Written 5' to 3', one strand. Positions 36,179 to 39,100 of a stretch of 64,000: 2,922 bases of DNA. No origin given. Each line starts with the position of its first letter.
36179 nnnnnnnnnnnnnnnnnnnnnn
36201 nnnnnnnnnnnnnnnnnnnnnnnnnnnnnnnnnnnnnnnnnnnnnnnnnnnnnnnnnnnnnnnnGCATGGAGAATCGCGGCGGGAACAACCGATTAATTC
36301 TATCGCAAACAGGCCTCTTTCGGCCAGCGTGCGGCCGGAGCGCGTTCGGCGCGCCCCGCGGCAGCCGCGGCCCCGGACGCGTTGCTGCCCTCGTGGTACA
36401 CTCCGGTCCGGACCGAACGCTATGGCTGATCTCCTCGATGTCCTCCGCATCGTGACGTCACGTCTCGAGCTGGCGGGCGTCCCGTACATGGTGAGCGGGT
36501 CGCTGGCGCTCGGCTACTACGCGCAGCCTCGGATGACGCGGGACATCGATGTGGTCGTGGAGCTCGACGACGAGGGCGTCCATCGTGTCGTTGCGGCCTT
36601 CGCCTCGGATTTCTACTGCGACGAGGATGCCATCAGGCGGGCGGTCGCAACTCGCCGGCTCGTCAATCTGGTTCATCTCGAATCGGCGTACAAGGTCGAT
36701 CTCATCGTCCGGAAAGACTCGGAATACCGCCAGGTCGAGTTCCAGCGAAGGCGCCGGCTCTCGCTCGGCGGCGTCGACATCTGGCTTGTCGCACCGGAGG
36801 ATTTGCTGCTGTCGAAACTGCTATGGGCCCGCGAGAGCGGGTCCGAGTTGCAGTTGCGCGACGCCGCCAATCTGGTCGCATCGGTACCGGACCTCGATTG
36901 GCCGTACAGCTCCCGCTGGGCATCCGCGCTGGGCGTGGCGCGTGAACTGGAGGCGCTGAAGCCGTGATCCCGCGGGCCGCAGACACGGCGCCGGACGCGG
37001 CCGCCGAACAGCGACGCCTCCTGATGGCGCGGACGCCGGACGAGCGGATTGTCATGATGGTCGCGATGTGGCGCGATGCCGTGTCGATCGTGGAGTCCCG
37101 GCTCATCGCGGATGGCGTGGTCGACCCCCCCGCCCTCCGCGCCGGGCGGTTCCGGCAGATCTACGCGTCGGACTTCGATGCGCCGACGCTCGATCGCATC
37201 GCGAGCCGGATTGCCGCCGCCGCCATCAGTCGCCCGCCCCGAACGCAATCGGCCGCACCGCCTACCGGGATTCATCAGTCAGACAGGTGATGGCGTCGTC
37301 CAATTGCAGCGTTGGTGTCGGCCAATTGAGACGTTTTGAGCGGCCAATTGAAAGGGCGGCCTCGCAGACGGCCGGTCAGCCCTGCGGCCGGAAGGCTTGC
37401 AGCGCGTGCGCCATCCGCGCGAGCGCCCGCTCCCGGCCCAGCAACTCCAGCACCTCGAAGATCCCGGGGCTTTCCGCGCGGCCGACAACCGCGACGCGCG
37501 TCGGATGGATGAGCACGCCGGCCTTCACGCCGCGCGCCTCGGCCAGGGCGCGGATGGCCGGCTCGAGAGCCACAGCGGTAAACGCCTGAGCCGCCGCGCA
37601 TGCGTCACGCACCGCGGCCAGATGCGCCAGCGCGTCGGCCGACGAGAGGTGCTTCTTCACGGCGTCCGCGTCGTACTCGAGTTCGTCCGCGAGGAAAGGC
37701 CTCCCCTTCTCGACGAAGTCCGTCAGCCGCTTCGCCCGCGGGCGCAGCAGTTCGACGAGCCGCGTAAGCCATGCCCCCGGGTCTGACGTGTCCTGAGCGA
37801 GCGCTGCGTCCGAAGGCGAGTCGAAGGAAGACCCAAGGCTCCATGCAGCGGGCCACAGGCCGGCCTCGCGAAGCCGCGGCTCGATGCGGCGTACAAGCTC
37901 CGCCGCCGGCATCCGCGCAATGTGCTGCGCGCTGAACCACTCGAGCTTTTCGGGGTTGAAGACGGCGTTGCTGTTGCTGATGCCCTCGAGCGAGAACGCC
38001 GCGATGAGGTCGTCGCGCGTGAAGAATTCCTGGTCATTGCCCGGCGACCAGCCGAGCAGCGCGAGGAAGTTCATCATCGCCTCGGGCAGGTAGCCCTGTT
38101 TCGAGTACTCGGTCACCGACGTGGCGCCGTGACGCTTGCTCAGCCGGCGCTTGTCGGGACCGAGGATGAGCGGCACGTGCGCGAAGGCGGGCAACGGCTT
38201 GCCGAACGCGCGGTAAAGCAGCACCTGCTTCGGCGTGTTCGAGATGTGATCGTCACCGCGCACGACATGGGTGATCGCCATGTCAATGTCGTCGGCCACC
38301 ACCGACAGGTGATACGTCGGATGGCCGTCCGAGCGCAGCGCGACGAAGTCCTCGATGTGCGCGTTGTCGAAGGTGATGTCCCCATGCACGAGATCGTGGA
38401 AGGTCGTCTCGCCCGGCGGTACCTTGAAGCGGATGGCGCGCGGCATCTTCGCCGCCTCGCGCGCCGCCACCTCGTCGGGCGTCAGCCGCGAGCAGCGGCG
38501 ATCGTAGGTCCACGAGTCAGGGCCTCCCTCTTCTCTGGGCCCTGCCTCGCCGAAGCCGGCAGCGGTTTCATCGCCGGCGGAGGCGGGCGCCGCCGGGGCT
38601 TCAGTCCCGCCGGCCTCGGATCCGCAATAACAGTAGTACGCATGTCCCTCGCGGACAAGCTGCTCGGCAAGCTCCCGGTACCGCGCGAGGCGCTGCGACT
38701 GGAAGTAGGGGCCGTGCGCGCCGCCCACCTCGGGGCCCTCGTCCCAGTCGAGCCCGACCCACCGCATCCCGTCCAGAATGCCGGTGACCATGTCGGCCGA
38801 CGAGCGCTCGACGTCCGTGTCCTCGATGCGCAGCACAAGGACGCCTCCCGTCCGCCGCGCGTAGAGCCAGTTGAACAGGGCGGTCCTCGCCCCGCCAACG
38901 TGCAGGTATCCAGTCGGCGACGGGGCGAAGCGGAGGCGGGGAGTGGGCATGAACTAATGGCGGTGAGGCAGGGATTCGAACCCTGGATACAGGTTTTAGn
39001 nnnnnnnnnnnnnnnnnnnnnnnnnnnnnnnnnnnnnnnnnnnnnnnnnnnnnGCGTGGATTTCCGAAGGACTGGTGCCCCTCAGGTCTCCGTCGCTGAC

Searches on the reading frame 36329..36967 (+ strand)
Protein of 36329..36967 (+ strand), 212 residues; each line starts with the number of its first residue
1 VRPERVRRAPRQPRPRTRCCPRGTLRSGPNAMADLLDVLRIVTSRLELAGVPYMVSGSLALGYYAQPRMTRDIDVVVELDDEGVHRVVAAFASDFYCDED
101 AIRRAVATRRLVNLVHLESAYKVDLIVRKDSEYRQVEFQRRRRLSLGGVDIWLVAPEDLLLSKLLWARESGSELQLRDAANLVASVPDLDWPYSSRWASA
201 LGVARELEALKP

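Call 35: search_protein_families(library=pfam, proteins=[window:36329-36967:+], max_evalue=0.001)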
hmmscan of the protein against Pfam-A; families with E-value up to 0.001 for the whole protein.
window:36329-36967:+ (212 aa): 2 families
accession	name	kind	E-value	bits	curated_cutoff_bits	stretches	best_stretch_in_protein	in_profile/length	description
PF19502.5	DUF6036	-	0.0001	22.6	23.6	1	53-169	22-109/164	Nucleotidyltransferase of unknown function (DUF6036)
PF14907.12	NTP_transf_5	-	0.00048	20.2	31.2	1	66-208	90-238/249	Uncharacterised nucleotidyltransferase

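Call 56: search_protein_families(library=padloc, proteins=[window:36329-36967:+], max_evalue=0.001)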
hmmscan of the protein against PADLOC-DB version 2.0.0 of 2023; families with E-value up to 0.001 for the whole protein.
window:36329-36967:+ (212 aa): 0 families

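Call 57: search_protein_families(library=ncbifam, proteins=[window:36329-36967:+], max_evalue=0.001)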
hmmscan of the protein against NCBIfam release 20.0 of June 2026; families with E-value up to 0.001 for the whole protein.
window:36329-36967:+ (212 aa): 0 families

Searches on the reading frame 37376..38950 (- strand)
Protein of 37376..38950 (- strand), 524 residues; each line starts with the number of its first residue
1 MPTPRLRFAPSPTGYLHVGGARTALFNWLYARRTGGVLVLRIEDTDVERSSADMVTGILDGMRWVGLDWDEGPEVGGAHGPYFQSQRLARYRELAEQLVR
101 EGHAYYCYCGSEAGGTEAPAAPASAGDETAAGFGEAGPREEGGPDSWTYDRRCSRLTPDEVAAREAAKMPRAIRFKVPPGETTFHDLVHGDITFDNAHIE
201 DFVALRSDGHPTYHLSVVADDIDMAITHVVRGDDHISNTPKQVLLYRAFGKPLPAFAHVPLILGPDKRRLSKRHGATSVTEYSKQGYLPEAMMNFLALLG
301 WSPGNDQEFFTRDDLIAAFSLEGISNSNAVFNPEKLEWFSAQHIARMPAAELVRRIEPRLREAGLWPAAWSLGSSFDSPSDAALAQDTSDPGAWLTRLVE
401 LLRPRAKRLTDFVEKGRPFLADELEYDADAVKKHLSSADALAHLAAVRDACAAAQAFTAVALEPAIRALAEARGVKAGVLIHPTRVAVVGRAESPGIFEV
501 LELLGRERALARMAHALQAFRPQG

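Call 54: list_cluster_members(proteins=[window:37376-38950:-, window:44911-46263:+, window:46418-47779:+, window:25691-27205:-])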
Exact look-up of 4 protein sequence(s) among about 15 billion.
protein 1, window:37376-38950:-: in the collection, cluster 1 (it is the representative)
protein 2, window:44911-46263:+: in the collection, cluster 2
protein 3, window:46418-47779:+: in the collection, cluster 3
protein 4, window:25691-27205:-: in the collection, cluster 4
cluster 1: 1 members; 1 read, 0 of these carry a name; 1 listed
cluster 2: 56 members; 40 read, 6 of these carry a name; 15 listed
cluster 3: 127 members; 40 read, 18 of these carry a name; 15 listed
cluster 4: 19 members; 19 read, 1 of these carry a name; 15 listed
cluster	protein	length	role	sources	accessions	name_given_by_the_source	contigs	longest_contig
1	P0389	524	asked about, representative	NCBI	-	-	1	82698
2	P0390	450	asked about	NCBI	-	-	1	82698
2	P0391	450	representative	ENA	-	-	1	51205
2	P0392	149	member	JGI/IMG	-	phosphomannomutase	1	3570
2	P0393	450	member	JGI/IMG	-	phosphomannomutase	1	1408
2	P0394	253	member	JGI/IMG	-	phosphomannomutase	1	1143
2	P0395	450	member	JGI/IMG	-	phosphomannomutase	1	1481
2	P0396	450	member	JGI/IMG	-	phosphomannomutase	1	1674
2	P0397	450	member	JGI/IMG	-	phosphomannomutase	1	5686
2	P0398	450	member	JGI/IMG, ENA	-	-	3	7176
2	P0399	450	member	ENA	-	-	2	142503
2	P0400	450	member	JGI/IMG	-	-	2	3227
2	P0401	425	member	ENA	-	-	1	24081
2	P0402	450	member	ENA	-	-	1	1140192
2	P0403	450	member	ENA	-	-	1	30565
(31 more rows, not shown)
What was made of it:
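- Checked: KaiC, 25691-27205, 504 aa. This start is the called gene in the public collection (call 54).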

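Call 55: find_homologous_proteins(query=window:37376-38950:-, max_evalue=1e-50)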
Query window:37376-38950:- (524 aa): 8000 proteins with E <= 1e-50 among 8000 candidates; the best 120 are listed.
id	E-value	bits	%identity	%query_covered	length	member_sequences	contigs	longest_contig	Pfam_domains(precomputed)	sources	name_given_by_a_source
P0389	0.0e+0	1194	100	100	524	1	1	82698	PF19269.5,PF00749.28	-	-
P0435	0.0e+0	1048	88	100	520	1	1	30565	PF19269.5,PF00749.28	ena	-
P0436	0.0e+0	1035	87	99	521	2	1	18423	PF19269.5,PF00749.28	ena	-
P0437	0.0e+0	1031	85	100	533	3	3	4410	PF19269.5,PF00749.28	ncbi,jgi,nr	ncbi:MAG: glutamate--tRNA ligase [Vicinamibacterales bacterium]|jgi:glutamyl-tRNA synthetase|nr:glut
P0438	8.0e-298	1007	86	100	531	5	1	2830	PF19269.5,PF00749.28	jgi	-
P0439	3.5e-297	1004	86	100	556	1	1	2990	PF19269.5,PF00749.28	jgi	-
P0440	2.6e-295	998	86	100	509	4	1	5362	PF19269.5,PF00749.28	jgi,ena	-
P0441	3.1e-295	998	84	99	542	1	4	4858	PF19269.5,PF00749.28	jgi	jgi:glutamyl-tRNA synthetase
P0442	2.1e-293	992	80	99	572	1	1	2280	PF19269.5,PF00749.28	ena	-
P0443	3.2e-293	991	84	99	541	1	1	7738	PF19269.5,PF00749.28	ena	-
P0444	7.2e-293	990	82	99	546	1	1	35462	PF19269.5,PF00749.28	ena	-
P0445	4.5e-292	988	83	100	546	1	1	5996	PF19269.5,PF00749.28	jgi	-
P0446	7.1e-292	987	84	100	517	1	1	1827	PF19269.5,PF00749.28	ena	-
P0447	2.5e-291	985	84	100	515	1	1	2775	PF19269.5,PF00749.28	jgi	jgi:glutamyl-tRNA synthetase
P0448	1.7e-289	979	80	100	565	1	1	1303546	PF19269.5,PF00749.28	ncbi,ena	-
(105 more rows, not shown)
